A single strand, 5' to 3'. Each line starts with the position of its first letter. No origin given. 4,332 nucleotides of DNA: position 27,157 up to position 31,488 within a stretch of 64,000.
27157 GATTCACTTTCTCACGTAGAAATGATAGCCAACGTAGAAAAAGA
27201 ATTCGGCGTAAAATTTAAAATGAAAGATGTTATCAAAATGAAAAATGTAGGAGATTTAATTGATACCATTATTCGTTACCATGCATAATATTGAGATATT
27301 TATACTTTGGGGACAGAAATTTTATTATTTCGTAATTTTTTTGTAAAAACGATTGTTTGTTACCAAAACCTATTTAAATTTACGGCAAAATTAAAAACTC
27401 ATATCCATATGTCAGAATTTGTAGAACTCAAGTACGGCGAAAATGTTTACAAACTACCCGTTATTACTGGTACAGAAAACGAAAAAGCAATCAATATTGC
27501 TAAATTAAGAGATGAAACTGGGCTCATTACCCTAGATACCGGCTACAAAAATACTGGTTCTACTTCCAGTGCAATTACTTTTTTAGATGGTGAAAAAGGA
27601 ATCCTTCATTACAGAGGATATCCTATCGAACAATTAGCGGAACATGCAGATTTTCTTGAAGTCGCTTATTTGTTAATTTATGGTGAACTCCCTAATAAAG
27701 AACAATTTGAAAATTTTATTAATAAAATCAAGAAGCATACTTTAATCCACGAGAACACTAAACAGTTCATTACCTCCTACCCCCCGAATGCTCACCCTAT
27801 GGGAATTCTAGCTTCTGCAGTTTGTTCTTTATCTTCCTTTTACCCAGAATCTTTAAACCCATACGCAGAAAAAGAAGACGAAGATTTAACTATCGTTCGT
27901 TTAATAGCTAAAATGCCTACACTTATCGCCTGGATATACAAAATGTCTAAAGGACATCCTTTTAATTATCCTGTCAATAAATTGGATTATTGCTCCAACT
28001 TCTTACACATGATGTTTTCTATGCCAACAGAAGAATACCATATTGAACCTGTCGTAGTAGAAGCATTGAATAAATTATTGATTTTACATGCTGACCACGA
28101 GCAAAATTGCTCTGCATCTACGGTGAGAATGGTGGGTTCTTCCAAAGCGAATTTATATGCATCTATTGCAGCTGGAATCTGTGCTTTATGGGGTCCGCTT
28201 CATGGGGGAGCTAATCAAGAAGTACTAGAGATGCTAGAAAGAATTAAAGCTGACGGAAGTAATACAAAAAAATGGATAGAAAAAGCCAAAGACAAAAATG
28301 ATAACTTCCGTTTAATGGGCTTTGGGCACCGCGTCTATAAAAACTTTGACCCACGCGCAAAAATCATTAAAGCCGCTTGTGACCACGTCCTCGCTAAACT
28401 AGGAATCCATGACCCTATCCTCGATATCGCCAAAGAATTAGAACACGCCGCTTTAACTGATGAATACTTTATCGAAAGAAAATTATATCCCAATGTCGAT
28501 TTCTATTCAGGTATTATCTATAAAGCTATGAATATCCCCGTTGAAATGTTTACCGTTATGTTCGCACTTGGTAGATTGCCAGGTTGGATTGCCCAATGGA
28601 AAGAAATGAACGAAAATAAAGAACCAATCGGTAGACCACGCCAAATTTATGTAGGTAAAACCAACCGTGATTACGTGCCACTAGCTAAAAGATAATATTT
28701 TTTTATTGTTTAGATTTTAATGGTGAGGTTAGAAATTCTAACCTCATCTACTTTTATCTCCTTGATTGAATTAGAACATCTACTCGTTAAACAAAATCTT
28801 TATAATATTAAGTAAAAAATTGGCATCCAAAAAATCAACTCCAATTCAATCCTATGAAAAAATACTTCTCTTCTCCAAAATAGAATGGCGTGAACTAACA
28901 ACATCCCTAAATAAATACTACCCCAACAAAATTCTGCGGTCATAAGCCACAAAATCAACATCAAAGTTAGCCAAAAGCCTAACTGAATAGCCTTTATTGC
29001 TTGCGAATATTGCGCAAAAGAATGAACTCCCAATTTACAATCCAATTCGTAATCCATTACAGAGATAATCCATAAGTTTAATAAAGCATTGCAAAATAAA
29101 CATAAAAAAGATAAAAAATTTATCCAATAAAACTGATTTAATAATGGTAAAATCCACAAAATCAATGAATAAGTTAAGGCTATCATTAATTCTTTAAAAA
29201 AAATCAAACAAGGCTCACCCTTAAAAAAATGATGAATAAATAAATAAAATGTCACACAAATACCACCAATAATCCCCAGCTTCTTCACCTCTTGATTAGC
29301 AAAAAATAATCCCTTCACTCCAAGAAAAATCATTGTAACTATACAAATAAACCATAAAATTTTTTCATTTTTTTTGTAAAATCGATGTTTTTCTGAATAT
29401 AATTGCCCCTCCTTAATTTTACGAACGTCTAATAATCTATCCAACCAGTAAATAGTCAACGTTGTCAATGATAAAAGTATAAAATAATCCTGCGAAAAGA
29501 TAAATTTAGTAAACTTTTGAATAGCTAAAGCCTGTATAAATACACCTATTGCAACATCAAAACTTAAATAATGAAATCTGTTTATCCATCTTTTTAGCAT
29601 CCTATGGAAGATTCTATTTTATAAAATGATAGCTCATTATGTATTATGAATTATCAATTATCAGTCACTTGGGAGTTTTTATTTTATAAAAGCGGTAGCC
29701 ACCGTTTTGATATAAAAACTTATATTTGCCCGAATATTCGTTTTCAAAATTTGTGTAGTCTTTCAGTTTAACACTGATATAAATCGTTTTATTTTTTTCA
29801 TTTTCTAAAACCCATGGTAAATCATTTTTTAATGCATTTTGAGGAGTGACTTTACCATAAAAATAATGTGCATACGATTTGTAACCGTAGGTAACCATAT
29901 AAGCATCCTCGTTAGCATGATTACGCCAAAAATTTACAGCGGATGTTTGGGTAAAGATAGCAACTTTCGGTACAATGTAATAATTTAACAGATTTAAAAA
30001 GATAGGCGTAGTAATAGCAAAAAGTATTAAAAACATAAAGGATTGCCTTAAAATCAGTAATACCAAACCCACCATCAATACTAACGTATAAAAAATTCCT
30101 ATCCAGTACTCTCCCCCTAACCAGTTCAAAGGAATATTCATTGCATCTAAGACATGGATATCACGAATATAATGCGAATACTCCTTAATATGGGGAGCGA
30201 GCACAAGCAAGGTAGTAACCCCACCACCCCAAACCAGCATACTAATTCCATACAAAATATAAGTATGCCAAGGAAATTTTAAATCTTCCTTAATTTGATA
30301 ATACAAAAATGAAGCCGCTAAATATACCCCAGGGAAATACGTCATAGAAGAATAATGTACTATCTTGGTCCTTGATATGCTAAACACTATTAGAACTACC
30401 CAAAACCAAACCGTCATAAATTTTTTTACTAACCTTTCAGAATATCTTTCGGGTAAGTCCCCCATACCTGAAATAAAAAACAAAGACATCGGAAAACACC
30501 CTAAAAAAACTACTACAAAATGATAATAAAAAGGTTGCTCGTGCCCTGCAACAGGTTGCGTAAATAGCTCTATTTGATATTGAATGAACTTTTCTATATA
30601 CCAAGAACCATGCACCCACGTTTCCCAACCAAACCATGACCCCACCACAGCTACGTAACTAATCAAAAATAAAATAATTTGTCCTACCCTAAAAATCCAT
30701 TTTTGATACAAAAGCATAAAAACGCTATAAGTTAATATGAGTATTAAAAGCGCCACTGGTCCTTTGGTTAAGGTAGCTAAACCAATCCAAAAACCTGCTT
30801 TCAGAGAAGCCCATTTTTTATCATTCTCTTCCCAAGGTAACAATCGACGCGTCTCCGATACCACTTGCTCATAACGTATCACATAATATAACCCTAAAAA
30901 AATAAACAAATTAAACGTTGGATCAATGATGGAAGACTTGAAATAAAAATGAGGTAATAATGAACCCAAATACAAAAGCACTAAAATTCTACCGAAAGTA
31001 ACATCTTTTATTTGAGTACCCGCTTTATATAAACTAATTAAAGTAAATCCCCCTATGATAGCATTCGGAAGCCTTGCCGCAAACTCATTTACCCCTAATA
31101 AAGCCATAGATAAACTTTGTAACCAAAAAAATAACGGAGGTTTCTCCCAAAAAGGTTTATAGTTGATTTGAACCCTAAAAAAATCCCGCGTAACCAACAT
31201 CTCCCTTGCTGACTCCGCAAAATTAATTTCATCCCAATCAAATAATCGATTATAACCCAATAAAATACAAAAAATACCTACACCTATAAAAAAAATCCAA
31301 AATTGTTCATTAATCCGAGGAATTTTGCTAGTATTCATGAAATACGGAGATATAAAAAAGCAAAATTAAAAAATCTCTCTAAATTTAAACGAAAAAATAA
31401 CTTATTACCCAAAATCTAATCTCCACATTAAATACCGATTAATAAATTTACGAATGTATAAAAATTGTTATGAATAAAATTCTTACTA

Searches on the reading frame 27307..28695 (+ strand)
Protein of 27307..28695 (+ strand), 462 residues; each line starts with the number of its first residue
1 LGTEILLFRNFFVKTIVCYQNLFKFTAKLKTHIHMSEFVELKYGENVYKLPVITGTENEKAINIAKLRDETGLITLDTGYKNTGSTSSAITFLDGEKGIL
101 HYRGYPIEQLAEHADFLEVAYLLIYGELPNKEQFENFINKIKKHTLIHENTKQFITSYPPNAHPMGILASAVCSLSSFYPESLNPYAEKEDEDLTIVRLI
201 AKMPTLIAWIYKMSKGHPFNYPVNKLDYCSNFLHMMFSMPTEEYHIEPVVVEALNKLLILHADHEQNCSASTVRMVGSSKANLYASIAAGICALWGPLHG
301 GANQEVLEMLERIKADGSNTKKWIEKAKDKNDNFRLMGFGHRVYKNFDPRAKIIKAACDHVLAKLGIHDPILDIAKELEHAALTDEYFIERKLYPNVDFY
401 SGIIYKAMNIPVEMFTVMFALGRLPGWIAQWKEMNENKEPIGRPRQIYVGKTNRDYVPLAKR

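Call 30: search_protein_families(library=pfam, proteins=[window:27307-28695:+], max_evalue=0.00001)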
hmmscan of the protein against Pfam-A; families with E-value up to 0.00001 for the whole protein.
window:27307-28695:+ (462 aa): 1 family
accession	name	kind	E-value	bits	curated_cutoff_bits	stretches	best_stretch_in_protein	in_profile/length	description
PF00285.26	Citrate_synt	-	5.2e-142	473.5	27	1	79-445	1-357/357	Citrate synthase, C-terminal domain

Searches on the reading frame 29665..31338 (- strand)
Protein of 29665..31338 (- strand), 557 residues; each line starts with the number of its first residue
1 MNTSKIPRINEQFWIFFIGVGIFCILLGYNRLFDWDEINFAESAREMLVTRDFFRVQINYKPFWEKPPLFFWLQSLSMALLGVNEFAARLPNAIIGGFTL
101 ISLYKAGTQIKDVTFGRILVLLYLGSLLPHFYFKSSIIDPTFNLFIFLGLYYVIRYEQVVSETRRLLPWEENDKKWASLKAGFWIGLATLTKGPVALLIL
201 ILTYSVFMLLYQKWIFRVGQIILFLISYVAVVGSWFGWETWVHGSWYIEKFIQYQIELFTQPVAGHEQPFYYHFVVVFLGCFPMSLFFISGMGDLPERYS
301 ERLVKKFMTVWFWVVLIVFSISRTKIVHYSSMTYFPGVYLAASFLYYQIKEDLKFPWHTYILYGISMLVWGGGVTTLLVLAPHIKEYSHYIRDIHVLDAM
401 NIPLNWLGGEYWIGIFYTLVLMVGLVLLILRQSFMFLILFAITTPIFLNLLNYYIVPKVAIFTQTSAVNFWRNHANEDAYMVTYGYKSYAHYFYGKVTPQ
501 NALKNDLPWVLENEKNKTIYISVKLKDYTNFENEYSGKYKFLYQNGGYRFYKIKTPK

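Call 30: search_protein_families(library=pfam, proteins=[window:29665-31338:-], max_evalue=0.00001)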
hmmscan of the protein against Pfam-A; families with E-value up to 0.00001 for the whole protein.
window:29665-31338:- (557 aa): 1 family
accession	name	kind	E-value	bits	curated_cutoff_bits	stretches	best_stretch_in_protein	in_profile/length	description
PF13231.12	PMT_2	-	5.1e-13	50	26.1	1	66-228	2-151/160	Dolichyl-phosphate-mannose-protein mannosyltransferase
